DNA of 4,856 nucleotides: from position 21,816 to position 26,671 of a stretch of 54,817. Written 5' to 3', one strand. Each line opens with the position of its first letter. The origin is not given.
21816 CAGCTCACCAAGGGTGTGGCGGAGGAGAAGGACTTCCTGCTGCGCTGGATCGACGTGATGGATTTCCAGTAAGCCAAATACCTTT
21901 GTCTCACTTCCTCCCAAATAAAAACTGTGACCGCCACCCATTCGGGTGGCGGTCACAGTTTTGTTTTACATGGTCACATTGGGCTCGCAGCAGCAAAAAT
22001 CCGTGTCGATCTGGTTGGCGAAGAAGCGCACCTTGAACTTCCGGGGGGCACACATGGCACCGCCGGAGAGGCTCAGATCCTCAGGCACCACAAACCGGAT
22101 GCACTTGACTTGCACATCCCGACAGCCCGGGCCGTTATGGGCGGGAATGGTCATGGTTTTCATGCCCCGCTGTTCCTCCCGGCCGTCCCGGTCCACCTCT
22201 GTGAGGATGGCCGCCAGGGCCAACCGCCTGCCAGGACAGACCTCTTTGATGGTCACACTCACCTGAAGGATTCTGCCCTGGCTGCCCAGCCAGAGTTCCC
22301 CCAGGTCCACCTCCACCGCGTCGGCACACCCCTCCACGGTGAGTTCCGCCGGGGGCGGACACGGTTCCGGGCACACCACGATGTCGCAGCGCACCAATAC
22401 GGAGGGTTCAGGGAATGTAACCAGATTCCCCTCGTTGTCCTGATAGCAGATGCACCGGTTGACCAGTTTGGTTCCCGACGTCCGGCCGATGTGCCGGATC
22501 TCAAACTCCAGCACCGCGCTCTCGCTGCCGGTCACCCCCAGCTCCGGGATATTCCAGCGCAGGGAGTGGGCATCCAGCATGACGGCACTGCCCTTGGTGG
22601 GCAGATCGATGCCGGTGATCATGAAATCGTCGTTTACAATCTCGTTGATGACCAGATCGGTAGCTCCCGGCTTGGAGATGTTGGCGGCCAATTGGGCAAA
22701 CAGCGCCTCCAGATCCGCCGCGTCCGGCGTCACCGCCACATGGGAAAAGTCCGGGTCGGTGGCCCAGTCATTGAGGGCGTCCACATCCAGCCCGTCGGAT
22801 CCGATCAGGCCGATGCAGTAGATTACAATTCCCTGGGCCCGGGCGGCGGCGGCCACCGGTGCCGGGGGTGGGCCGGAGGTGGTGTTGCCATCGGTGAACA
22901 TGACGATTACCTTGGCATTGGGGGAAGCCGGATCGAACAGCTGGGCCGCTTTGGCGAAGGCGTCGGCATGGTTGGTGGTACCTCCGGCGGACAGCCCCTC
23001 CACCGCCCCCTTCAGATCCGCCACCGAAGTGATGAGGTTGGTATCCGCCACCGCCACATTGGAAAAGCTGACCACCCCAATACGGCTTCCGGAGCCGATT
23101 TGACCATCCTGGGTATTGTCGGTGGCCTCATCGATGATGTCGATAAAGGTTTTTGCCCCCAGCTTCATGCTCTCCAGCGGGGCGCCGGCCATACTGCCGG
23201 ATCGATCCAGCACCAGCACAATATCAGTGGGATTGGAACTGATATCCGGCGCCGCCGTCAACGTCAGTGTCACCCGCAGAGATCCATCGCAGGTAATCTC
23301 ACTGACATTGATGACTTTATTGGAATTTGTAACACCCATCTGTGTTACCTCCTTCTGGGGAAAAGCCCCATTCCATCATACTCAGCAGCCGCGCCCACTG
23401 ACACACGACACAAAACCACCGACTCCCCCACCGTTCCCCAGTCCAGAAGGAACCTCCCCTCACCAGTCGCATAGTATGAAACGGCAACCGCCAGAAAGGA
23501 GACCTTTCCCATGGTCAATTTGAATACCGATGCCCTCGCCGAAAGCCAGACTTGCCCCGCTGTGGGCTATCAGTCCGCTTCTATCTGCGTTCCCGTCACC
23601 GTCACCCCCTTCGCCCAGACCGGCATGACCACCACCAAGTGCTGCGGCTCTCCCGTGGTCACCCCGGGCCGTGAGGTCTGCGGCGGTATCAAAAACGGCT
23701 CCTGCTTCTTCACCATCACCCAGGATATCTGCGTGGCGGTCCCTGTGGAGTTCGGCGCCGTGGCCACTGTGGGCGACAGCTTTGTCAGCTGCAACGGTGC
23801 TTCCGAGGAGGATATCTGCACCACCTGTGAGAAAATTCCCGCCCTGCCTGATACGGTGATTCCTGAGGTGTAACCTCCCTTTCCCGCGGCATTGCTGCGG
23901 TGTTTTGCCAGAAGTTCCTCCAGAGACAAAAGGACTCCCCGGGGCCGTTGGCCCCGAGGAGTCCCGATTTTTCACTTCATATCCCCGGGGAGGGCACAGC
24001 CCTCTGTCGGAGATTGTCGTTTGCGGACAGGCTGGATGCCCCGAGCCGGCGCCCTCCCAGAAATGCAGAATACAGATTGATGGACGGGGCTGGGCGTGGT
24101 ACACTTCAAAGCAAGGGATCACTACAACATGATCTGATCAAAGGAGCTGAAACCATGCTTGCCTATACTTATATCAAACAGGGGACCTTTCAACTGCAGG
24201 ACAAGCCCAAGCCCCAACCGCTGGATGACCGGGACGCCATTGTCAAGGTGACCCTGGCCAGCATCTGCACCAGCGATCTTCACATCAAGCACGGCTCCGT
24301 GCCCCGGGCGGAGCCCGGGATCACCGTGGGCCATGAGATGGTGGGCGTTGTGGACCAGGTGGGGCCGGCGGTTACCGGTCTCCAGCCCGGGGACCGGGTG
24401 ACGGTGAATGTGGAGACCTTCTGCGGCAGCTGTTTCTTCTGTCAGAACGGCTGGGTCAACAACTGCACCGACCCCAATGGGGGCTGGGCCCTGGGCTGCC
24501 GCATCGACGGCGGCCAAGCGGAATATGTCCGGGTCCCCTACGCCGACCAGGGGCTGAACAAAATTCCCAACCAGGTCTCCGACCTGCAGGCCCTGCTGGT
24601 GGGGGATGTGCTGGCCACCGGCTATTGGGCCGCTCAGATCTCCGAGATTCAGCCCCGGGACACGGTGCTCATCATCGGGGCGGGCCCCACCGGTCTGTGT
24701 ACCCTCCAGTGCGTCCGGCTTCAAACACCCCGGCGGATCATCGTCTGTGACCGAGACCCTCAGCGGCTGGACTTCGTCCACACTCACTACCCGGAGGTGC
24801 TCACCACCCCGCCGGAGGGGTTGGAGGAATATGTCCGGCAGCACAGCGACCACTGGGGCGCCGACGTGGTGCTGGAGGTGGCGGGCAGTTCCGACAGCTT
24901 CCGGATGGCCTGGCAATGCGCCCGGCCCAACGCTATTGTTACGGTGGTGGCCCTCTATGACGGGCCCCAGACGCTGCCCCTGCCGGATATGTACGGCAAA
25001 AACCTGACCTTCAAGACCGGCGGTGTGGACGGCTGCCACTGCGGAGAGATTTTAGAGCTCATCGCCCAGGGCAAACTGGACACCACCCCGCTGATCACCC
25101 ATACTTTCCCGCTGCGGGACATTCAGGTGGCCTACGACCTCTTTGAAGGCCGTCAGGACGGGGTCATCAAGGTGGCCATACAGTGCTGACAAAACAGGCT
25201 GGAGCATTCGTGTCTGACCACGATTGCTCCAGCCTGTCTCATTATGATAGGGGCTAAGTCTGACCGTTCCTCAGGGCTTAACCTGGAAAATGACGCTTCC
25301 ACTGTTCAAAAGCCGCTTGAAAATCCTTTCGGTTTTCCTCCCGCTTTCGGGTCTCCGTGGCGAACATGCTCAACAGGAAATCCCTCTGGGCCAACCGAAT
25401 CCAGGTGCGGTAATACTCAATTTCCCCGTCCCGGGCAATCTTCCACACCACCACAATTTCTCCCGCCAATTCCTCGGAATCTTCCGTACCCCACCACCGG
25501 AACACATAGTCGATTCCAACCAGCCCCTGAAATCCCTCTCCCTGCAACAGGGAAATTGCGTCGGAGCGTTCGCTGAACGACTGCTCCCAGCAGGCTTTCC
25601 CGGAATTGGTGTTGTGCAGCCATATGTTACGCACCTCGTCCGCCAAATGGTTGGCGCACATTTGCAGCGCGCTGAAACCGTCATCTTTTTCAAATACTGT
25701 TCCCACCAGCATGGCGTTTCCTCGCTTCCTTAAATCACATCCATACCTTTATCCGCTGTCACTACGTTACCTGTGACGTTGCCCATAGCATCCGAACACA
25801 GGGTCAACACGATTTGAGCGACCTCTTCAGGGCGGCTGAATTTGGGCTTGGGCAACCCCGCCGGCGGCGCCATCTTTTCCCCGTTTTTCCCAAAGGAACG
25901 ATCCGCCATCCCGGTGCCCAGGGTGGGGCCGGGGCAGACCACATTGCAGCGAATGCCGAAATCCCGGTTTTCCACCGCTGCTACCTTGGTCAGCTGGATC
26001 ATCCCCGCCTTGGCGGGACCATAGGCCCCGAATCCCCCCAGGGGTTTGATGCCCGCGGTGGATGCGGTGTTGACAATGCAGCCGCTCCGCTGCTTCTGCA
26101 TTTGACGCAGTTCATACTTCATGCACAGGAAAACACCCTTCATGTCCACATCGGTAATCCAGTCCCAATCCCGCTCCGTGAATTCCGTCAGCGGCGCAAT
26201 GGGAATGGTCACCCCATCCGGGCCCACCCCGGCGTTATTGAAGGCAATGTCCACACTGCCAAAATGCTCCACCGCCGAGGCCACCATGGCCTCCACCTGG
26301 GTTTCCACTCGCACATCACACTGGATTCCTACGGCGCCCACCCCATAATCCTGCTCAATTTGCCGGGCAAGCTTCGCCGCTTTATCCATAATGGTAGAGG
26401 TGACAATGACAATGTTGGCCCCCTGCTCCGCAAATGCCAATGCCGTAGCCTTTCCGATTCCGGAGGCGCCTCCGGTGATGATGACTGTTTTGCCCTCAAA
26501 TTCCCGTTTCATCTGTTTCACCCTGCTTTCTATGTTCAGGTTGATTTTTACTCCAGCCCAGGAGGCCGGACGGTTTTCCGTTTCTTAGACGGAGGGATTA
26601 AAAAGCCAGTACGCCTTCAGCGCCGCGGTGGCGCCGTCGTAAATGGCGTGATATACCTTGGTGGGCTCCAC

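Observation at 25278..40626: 14-gene operon coupling an Opp/Dpp-type ABC importer to a bai-/equol-like reductive enzyme set: candidate undescribed small-molecule reduction/dehydration pathway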

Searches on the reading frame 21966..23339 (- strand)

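Call 22: search_protein_families(library=pfam, proteins=[window:21966-23339:-], max_evalue=0.001)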
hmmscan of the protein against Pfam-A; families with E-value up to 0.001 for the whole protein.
window:21966-23339:- (457 aa): 3 families
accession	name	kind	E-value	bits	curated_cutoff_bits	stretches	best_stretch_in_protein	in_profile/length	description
PF00092.34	VWA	-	6.7e-22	79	23.8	1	39-215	1-173/174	von Willebrand factor type A domain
PF13519.12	VWA_2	-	1.6e-12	48.4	27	1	40-151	1-106/107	von Willebrand factor type A domain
PF05762.20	VWA_CoxE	-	3.8e-05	23.6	26.4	0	34-156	53-164/222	VWA domain containing CoxE-like protein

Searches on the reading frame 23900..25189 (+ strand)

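Call 22: search_protein_families(library=pfam, proteins=[window:23900-25189:+], max_evalue=0.001)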
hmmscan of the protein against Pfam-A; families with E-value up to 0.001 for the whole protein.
window:23900-25189:+ (429 aa): 4 families
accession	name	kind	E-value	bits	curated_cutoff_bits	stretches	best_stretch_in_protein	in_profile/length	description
PF08240.17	ADH_N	-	7.3e-26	90.9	23.5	1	110-216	2-98/104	Alcohol dehydrogenase GroES-like domain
PF00107.32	ADH_zinc_N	-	7.8e-10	39.2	31.8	1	263-372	1-110/129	Zinc-binding dehydrogenase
PF16912.11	Glu_dehyd_C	-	8.5e-05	22.6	34.9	0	249-354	28-133/211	Glucose dehydrogenase C-terminus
PF13602.12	ADH_zinc_N_2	-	0.0002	22.7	27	1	313-418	16-126/134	Zinc-binding dehydrogenase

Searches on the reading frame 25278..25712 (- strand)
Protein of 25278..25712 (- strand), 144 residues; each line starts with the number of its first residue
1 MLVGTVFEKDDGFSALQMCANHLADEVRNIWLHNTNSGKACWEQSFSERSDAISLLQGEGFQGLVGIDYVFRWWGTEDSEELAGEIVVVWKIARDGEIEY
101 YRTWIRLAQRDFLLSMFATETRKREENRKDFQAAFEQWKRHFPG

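Call 4: search_protein_families(library=pfam, proteins=[window:25278-25712:-], max_evalue=0.01)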
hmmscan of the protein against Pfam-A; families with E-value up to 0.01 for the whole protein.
window:25278-25712:- (144 aa): 0 families

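Call 5: search_protein_families(library=ncbifam, proteins=[window:25278-25712:-], max_evalue=0.01)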
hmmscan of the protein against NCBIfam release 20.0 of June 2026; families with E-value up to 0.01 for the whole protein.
window:25278-25712:- (144 aa): 0 families

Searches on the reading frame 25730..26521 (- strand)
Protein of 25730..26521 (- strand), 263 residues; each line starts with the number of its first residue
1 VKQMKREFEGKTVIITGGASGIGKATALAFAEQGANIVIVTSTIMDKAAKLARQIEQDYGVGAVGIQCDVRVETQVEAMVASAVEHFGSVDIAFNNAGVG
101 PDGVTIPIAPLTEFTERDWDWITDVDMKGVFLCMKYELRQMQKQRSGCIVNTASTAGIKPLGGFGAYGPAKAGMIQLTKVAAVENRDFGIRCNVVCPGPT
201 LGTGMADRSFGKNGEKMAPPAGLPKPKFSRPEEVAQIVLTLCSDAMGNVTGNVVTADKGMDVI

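Call 4: search_protein_families(library=pfam, proteins=[window:25730-26521:-], max_evalue=0.01)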
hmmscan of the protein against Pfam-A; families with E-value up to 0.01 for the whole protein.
window:25730-26521:- (263 aa): 5 families
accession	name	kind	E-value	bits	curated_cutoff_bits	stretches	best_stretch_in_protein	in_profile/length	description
PF13561.12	adh_short_C2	-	2.4e-55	188.1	27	1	19-260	3-235/236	Enoyl-(Acyl carrier protein) reductase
PF00106.31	adh_short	-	5.5e-51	173.3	26.6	1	11-208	1-189/195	short chain dehydrogenase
PF08659.16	KR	-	1.4e-11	45.1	22.6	1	12-170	2-152/180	KR domain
PF23441.1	SDR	-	0.00029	20.8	27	1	11-216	8-209/258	SDR-like rossmann domain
PF03807.23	F420_oxidored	-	0.0049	17.9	21.6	0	14-66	4-46/94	NADP oxidoreductase coenzyme F420-dependent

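Call 5: search_protein_families(library=ncbifam, proteins=[window:25730-26521:-], max_evalue=0.01)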
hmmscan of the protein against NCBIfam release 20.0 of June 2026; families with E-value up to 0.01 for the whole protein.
window:25730-26521:- (263 aa): 231 families (the best 25 are shown)
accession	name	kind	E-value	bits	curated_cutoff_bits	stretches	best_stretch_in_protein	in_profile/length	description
NF004818.0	PRK06172.1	equivalog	1.1e-65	221.5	336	1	4-260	1-250/253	SDR family oxidoreductase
NF005559.1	PRK07231.1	subfamily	1.3e-55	188.6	215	1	8-260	2-247/249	glucose 1-dehydrogenase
NF004198.0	PRK05653.1-3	equivalog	1.4e-53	181.9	296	1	7-260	4-246/248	3-oxoacyl-ACP reductase FabG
NF009093.0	PRK12429.1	subfamily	8.3e-52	176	258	1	8-259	3-255/259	3-hydroxybutyrate dehydrogenase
NF004791.0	PRK06138.1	equivalog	8.4e-51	172.7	312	1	8-261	3-250/252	SDR family oxidoreductase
NF052558.1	MBtsdlDhBudC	equivalog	2.6e-49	168.1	270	1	8-260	1-241/250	meso-2,3-butanediol dehydrogenase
NF005681.0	PRK07478.1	subfamily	2.6e-49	167.9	267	1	7-262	3-251/254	SDR family oxidoreductase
NF009466.0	PRK12826.1-2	subfamily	3.6e-49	167.5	222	1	11-261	4-245/248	3-oxoacyl-ACP reductase FabG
TIGR01830.1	3oxo_ACP_reduc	equivalog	5.4e-49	167.1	297.75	1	13-260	1-238/239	3-oxoacyl-[acyl-carrier-protein] reductase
NF005309.0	PRK06841.1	subfamily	8.2e-49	166.4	286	1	5-261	10-253/255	GolD/DthD family dehydrogenase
NF040490.1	SDR_subfam_3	subfamily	3.4e-48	164.4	385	1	8-260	2-263/268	mycofactocin-coupled SDR family oxidoreductase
NF053701.1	CsHdxCHCADhChcB2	equivalog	1e-46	159.4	350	1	8-260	1-242/245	cis-4-hydroxycyclohexanecarboxylate dehydrogenase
NF004203.0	PRK05653.2-4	subfamily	2.4e-46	158.2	313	1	7-259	3-255/260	3-oxoacyl-ACP reductase FabG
TIGR01963.1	PHB_DH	subfamily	5.1e-46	157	307.05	1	11-198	2-181/255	3-hydroxybutyrate dehydrogenase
TIGR03971.1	SDR_subfam_1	subfamily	4.1e-44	150.9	300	1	8-260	1-268/271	mycofactocin-coupled SDR family oxidoreductase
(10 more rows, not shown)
